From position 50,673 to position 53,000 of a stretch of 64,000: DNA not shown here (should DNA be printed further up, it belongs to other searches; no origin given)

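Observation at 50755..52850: Sigma-54 promoter driving a secreted protein with a novel N-terminal domain and tandem P-domains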

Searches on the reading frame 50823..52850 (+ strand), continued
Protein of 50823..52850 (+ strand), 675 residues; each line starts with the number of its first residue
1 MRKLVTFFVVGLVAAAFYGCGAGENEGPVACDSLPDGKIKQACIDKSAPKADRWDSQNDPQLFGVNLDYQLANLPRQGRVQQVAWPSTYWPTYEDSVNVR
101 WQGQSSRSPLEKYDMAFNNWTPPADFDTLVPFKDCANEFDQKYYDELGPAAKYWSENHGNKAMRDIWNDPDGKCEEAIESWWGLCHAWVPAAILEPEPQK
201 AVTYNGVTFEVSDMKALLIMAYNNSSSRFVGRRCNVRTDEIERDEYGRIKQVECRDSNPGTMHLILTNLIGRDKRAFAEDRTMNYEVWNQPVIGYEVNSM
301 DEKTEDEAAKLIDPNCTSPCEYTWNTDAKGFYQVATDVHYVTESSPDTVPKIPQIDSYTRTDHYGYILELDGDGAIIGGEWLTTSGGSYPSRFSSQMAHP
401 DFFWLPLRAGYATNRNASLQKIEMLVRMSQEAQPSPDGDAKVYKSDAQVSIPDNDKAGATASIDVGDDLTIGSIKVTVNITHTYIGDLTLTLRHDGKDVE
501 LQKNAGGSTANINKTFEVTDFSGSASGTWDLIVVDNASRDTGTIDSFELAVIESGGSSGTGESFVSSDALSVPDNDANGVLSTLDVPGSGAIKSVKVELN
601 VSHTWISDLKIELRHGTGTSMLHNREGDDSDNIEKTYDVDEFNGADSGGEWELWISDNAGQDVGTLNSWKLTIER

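Call 27: find_encoding_contigs(protein=P0001, flank=10000, max_places=2)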
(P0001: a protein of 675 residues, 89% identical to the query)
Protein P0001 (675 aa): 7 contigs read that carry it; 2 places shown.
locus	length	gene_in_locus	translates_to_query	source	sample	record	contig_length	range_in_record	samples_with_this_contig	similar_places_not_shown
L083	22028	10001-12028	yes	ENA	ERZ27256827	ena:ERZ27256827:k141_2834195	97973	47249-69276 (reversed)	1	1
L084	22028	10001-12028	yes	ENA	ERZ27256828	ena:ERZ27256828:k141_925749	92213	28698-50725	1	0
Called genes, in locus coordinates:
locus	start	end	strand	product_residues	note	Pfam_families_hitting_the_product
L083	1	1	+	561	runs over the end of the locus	-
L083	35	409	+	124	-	-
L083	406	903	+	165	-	PF03968:LptD_N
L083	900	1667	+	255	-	PF00005:ABC_tran, PF13304:AAA_21 (faint), PF12399:BCA_ABC_TP_C (weak)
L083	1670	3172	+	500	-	PF00309:Sigma54_AID, PF04963:Sigma54_CBD, PF04552:Sigma54_DBD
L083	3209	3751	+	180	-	PF02482:Ribosomal_S30AE, PF16321:Ribosom_S30AE_C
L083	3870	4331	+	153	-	PF00359:PTS_EIIA_2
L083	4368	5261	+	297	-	PF03668:RapZ-like_N, PF22740:PapZ_C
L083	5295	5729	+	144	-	PF03610:EIIA-man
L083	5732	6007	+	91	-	PF00381:PTS-HPr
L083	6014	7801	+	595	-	PF05524:PEP-utilisers_N, PF00391:PEP-utilizers, PF02896:PEP-utilizers_C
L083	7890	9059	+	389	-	PF00438:S-AdoMet_synt_N, PF02772:S-AdoMet_synt_M, PF02773:S-AdoMet_synt_C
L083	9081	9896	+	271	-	PF02673:BacA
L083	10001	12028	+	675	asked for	PF16683:TGase_elicitor, PF01483:P_proprotein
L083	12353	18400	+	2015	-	PF18911:PKD_4 (weak), PF22352:K319L-like_PKD (weak), PF13385:Laminin_G_3 (weak), PF22544:HYDIN_VesB_CFA65-like_Ig (faint)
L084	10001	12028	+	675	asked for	PF16683:TGase_elicitor, PF01483:P_proprotein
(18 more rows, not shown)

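Call 28: find_encoding_contigs(protein=P0062, flank=10000, max_places=2)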
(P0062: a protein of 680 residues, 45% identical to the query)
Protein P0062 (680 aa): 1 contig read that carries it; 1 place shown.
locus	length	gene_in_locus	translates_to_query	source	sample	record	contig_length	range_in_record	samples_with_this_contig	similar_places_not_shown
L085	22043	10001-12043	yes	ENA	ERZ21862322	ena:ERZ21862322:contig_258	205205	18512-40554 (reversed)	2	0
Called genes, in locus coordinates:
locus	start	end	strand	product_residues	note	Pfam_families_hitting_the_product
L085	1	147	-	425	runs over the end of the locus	-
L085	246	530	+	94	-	-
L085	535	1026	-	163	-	PF14539:DUF4442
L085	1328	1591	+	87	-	-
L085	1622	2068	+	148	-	-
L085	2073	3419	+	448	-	-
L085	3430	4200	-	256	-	PF10028:DUF2270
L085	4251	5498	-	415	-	PF03734:YkuD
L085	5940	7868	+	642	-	PF00112:Peptidase_C1 (weak), PF01483:P_proprotein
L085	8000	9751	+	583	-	PF00485:PRK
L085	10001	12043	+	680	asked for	PF16683:TGase_elicitor, PF01483:P_proprotein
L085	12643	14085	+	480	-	PF00072:Response_reg, PF00158:Sigma54_activat, PF01078:Mg_chelatase (faint), PF14532:Sigma54_activ_2, PF02954:HTH_8 (weak)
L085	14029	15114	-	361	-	PF00072:Response_reg, PF01339:CheB_methylest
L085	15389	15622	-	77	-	-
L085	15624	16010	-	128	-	PF00072:Response_reg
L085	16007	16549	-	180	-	PF03975:CheD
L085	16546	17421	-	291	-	PF03705:CheR_N, PF01739:CheR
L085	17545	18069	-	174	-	PF01584:CheW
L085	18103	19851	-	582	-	PF01627:Hpt, PF02895:H-kinase_dim, PF02518:HATPase_c, PF01584:CheW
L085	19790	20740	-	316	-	PF01627:Hpt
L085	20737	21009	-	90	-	-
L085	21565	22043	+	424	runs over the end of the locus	PF00990:GGDEF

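Call 29: find_encoding_contigs(protein=P0051, flank=10000, max_places=2)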
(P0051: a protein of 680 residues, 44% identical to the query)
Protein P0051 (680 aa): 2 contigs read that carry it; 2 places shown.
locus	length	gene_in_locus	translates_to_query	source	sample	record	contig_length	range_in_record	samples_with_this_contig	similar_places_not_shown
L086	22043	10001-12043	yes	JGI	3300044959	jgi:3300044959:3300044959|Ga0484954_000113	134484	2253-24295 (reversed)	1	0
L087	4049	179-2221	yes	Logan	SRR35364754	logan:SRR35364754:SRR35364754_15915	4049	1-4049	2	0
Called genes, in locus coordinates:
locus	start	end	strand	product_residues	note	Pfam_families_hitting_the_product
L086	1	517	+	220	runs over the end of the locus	-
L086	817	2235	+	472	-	PF12773:DZR, PF13240:Zn_Ribbon_1 (weak), PF16697:Yop-YscD_cpl (faint), PF00498:FHA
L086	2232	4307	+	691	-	PF00481:PP2C, PF13672:PP2C_2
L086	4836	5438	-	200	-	-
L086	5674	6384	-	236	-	-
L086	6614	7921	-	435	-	PF00675:Peptidase_M16, PF05193:Peptidase_M16_C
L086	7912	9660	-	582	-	PF13623:SurA_N_2, PF13624:SurA_N_3, PF13145:Rotamase_2, PF13616:Rotamase_3, PF00639:Rotamase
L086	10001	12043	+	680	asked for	PF16683:TGase_elicitor, PF01483:P_proprotein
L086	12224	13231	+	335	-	PF02086:MethyltransfD12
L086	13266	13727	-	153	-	-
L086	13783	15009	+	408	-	PF04389:Peptidase_M28 (faint), PF01546:Peptidase_M20, PF07687:M20_dimer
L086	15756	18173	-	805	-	PF00884:Sulfatase, PF16347:SGSH_C (weak)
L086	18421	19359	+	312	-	-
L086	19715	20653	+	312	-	PF00106:adh_short, PF13561:adh_short_C2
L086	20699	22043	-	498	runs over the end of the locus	PF00764:Arginosuc_synth, PF20979:Arginosuc_syn_C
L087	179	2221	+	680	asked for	PF16683:TGase_elicitor, PF01483:P_proprotein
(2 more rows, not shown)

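Call 50: predict_structure(alignment_id=A1)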
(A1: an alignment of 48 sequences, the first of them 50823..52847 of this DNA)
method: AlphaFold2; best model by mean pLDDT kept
length: 675 residues; sequences in the alignment: 48
mean_pLDDT: 82.0   pTM: 0.79
mean pLDDT of the five models: 82.0, 81.2, 80.5, 78.6, 77.5
residues with pLDDT >= 90: 298; 70-90: 248; 50-70: 66; < 50: 63
segments of 3 or more residues with pLDDT < 50: 1-4, 6-8, 10-31, 33-51, 384-396
pLDDT, mean of each block of 10 residues (from residue 1): 49 41 33 45 42 64 86 97 91 91 94 95 93 92 97 95 93 85 83 95 92 97 89 67 62 76 95 94 71 96 91 73 80 94 93 95 90 91 47 50 88 88 90 67 85 90 88 83 84 90 68 78 89 88 88 61 89 88 93 90 85 91 75 82 92 89 89 89
secondary structure, 60 per line:
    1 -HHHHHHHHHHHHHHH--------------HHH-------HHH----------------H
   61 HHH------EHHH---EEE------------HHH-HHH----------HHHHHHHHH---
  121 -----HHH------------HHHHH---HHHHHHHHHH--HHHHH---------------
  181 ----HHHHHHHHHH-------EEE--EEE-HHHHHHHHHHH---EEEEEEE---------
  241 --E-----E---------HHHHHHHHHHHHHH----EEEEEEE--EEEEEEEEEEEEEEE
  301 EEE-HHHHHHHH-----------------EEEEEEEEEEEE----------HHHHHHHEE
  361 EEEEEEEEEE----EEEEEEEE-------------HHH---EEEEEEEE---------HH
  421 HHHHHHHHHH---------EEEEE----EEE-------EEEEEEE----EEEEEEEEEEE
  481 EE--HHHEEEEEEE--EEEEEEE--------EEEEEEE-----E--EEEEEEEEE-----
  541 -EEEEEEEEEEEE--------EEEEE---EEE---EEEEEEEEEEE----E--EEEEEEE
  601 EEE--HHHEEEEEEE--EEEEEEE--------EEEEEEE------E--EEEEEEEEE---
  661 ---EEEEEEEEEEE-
elements in order (helices of 4 or more, strands of 3 or more residues): H2-16 H60-63 E77-79 H109-117 H141-145 H149-158 H161-165 H185-194 E202-204 E207-209 H211-221 E225-231 H259-272 E277-283 E286-303 H305-312 E330-341 H352-358 E359-370 E375-382 E402-409 H419-430 E440-444 E449-451 E459-465 E470-482 E488-494 E497-503 E512-518 E527-535 E542-553 E562-566 E570-572 E576-586 E594-603 E609-615 E618-624 E633-639 E649-657 E664-674
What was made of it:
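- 50883..51002 (+): Low-confidence, probably flexible tether (residues 21-60). AlphaFold pLDDT is below 50 for residues 1-51 (call 50).
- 51588..51590 (+): Asp256, the probable third catalytic residue (helix-cap Asp in RDSNP). It sits at the N-terminal end of helix 259-272 in the model (call 50).
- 52155..52481 (+): P-domain 1 (residues ~445-553). Beta-sandwich in the model (call 50).
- On GP42-type transglutaminase (Pfam PF16683 TGase_elicitor): Helix 185-194 in the model (call 50).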

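Call 52: fold_search(model_id=the predicted structure, library=pdb)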
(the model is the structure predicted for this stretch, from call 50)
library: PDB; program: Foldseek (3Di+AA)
matches with E <= 10: 1542; with E <= 0.001: 120
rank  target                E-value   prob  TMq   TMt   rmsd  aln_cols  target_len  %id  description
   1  3tw5_A                6.2e-24  1.00  0.40  0.76   5.1       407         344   29  Crystal structure of the GP42 transglutaminase from Phytophthora sojae (released 2011-10-12)
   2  6vls_D                1.2e-08  1.00  0.12  0.10  22.0       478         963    9  Structure of C-terminal fragment of Vip3A toxin (released 2020-07-22)
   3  5a55                  3.3e-08  1.00  0.15  0.10  20.7       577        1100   10  The native structure of GH101 from Streptococcus pneumoniae TIGR4 (released 2015-09-02)
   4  5a58_A                4.1e-08  1.00  0.14  0.10  21.4       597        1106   10  The structure of GH101 D764N mutant from Streptococcus pneumoniae TIGR4 in complex with serinyl T-antigen (released 2015-09-02)
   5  5a56_A                7.6e-08  1.00  0.15  0.10  22.4       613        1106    9  The structure of GH101 from Streptococcus pneumoniae TIGR4 in complex with 1-O-methyl-T-antigen (released 2015-09-02)
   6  9efg_A                8.1e-08  0.99  0.13  0.13  23.3       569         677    9  VIP3Cb1 Toxin structure (released 2025-06-18)
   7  5a57                  9.0e-08  0.96  0.11  0.08  21.4       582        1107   10  The structure of GH101 from Streptococcus pneumoniae TIGR4 in complex with PUGT (released 2015-09-02)
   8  3ecq_A                1.4e-07  0.97  0.12  0.08  21.3       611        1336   10  Endo-alpha-N-acetylgalactosaminidase from Streptococcus pneumoniae: SeMet structure (released 2008-09-09)
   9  5a59_A                1.6e-07  0.96  0.13  0.09  23.5       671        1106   10  The structure of GH101 E796Q mutant from Streptococcus pneumoniae TIGR4 in complex with T-antigen (released 2015-09-02)
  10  6v1v_B                1.8e-07  0.87  0.11  0.10  23.4       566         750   10  VIP3B (VIP3B_2160) adapted for crystallization (released 2019-12-18)
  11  6v1v_A                2.3e-07  0.93  0.12  0.11  22.2       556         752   11  VIP3B (VIP3B_2160) adapted for crystallization (released 2019-12-18)
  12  6v1v_C                3.1e-07  0.93  0.12  0.12  22.6       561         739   10  VIP3B (VIP3B_2160) adapted for crystallization (released 2019-12-18)
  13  8w7n                  4.1e-07  0.96  0.14  0.10  30.4       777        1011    9  Crystal structure of the in-cell Cry1Aa purified from Bacillus thuringiensis (released 2024-03-06)
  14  6qfo                  8.9e-07  0.93  0.12  0.07  21.4       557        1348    9  EngBF DARPin Fusion 9b 3G124 (released 2019-11-06)
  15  4w8j                  9.4e-07  0.89  0.14  0.10  29.3       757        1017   10  Structure of the full-length insecticidal protein Cry1Ac reveals intriguing details of toxin packaging into in vivo form (released 2014-09-17)
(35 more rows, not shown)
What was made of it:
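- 51003..52109 (+): TGase_elicitor (GP42-type transglutaminase) domain, residues 61-429. Foldseek 3TW5 at E=6e-24, TM 0.76 normalised to the target (call 52).
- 52155..52481 (+): Foldseek hits to the P-domains of furin and Aeromonas ASP (call 52).
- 52512..52847 (+): P-domain 2 (residues ~564-675). Supported by calls 50 and 52.
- On GP42-type transglutaminase (Pfam PF16683 TGase_elicitor): An AlphaFold model (pLDDT 82, call 50) has 3TW5_A as its best PDB match: E=6e-24, TM 0.76 normalised to the target (call 52).
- On Proprotein-convertase P-domain (PF01483): Foldseek hits to the P-domains of furin and ASP (call 52).
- Closest known: GP42 Ca2+-dependent transglutaminase of Phytophthora sojae. 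Same: Same fold, TM 0.76 (call 52).
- AlphaFold model with pLDDT 82 (call 50), whose best PDB match is 3TW5 (E=6e-24, TM 0.76 normalised to the target; call 52).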

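Call 54: list_cluster_members(proteins=[P0013, P0015, P0027, P0031, P0036, P0047, P0052, P0073, P0084, P0114])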
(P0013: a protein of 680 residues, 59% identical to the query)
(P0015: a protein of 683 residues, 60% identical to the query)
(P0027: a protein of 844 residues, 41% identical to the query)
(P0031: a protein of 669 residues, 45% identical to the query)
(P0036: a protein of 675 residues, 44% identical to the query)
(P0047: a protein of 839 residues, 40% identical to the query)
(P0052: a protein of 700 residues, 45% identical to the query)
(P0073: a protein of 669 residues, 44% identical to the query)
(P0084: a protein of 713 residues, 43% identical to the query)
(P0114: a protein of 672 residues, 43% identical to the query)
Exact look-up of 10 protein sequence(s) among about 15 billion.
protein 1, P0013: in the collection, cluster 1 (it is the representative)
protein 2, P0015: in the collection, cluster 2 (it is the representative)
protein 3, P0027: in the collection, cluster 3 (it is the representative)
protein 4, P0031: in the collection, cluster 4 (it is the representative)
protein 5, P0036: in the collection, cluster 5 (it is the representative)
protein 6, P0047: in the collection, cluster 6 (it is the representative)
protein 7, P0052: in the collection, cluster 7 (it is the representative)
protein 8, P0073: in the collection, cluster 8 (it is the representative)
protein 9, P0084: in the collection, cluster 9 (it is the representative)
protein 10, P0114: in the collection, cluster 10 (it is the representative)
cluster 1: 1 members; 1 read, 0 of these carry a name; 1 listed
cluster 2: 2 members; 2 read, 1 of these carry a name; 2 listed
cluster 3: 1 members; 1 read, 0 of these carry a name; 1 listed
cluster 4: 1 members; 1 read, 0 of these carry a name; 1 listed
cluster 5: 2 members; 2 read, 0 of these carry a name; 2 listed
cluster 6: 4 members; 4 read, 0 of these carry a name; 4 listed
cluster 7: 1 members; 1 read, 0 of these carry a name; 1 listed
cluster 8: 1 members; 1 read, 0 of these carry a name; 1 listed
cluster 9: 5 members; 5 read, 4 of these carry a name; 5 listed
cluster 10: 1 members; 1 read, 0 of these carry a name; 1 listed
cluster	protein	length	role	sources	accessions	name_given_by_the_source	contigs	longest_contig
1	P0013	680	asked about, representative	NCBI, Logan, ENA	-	-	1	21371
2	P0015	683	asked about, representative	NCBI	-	-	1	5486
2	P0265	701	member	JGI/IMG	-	subtilisin-like proprotein convertase family protein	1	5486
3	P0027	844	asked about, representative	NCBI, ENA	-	-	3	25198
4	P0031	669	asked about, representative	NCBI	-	-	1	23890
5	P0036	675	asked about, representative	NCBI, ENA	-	-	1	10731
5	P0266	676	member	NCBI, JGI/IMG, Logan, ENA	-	-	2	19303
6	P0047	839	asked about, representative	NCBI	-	-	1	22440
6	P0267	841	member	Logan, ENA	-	-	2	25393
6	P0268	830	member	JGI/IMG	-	-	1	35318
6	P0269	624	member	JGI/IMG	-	-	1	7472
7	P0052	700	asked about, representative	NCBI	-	-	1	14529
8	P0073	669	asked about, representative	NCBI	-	-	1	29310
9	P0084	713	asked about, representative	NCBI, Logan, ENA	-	-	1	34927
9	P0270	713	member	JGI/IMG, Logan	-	subtilisin-like proprotein convertase family protein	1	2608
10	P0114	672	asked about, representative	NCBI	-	-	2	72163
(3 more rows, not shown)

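Call 55: find_encoding_contigs(protein=P0040, flank=8000, max_places=1)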
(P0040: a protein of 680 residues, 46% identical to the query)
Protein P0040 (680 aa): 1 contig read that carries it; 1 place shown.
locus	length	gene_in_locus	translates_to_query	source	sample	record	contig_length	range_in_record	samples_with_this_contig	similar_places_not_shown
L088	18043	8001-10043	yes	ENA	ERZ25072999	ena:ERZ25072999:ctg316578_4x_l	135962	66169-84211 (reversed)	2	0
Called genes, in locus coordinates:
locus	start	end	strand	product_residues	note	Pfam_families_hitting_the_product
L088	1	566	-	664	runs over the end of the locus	-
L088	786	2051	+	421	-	PF01183:Glyco_hydro_25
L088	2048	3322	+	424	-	PF02557:VanY (weak)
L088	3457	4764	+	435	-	-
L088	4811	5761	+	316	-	PF11617:Cu-binding_MopE (faint)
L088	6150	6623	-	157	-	-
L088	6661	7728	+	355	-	-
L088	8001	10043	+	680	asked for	PF16683:TGase_elicitor, PF01483:P_proprotein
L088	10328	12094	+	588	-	PF17391:Urocanase_N, PF01175:Urocanase, PF17392:Urocanase_C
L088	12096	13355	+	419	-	PF01979:Amidohydro_1, PF07969:Amidohydro_3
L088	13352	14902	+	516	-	PF00221:Lyase_aromatic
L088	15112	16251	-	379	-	PF25275:Golvesin_C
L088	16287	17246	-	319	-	-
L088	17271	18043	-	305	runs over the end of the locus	-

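Call 56: find_encoding_contigs(protein=P0065, flank=8000, max_places=1)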
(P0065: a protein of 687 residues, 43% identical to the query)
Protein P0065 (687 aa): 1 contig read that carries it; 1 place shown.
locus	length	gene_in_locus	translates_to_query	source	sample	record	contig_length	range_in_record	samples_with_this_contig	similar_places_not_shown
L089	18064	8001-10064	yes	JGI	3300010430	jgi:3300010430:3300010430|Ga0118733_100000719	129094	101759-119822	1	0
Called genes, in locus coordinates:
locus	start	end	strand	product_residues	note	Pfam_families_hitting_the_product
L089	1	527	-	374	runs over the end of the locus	PF01266:DAO, PF03486:HI0933_like (faint)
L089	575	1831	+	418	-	PF13646:HEAT_2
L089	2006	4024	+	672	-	-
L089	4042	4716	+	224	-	-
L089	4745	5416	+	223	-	-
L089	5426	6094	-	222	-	PF10677:DUF2490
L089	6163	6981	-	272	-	PF13385:Laminin_G_3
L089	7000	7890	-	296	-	-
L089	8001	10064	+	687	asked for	PF16683:TGase_elicitor, PF01483:P_proprotein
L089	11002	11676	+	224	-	-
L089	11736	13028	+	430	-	-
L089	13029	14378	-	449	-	-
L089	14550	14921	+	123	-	PF00085:Thioredoxin, PF13098:Thioredoxin_2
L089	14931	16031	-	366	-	-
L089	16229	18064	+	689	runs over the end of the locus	-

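Call 57: find_encoding_contigs(protein=P0107, flank=8000, max_places=1)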
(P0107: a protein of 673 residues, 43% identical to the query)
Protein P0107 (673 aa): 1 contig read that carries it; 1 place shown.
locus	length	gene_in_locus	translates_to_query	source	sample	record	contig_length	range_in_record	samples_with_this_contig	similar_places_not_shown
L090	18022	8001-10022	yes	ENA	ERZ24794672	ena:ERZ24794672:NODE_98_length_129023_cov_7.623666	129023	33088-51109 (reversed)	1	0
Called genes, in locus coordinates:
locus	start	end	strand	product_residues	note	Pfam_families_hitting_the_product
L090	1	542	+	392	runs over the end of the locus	PF07470:Glyco_hydro_88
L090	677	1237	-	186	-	PF12728:HTH_17, PF07238:PilZ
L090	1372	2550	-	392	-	-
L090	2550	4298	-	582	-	PF00501:AMP-binding, PF13193:AMP-binding_C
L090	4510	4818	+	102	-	PF08734:GYD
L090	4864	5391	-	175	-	PF00210:Ferritin (faint), PF02915:Rubrerythrin, PF21349:RUBY_RBDX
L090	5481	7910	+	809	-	-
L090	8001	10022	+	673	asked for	PF16683:TGase_elicitor, PF01483:P_proprotein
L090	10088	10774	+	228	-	PF00881:Nitroreductase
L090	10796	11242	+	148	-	PF00583:Acetyltransf_1, PF13673:Acetyltransf_10, PF13508:Acetyltransf_7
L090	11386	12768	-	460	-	PF00034:Cytochrom_C (faint), PF14376:Haem_bd, PF03150:CCP_MauG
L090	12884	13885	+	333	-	PF00756:Esterase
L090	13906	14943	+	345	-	PF00072:Response_reg, PF13487:HD_5, PF01966:HD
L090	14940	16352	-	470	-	PF00474:SSF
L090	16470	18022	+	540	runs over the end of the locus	PF00149:Metallophos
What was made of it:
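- Neighbourhoods differ completely among distant homologues (calls 28, 29, 55-57).
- Tried and rejected: Distant relatives share nothing (calls 27-29, 55-57).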

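Call 69: find_encoding_contigs(protein=window:50823-52850:+, flank=1000, max_places=3)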
Protein window:50823-52850:+ (675 aa): 4 contigs read that carry it; 1 place shown.
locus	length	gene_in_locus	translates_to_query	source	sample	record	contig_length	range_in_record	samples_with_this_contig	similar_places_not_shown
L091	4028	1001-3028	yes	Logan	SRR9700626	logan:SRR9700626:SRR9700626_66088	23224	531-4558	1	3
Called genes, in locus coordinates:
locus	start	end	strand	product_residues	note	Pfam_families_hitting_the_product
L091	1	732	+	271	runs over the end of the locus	PF02673:BacA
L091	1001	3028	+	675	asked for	PF16683:TGase_elicitor, PF01483:P_proprotein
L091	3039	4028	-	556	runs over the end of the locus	PF00485:PRK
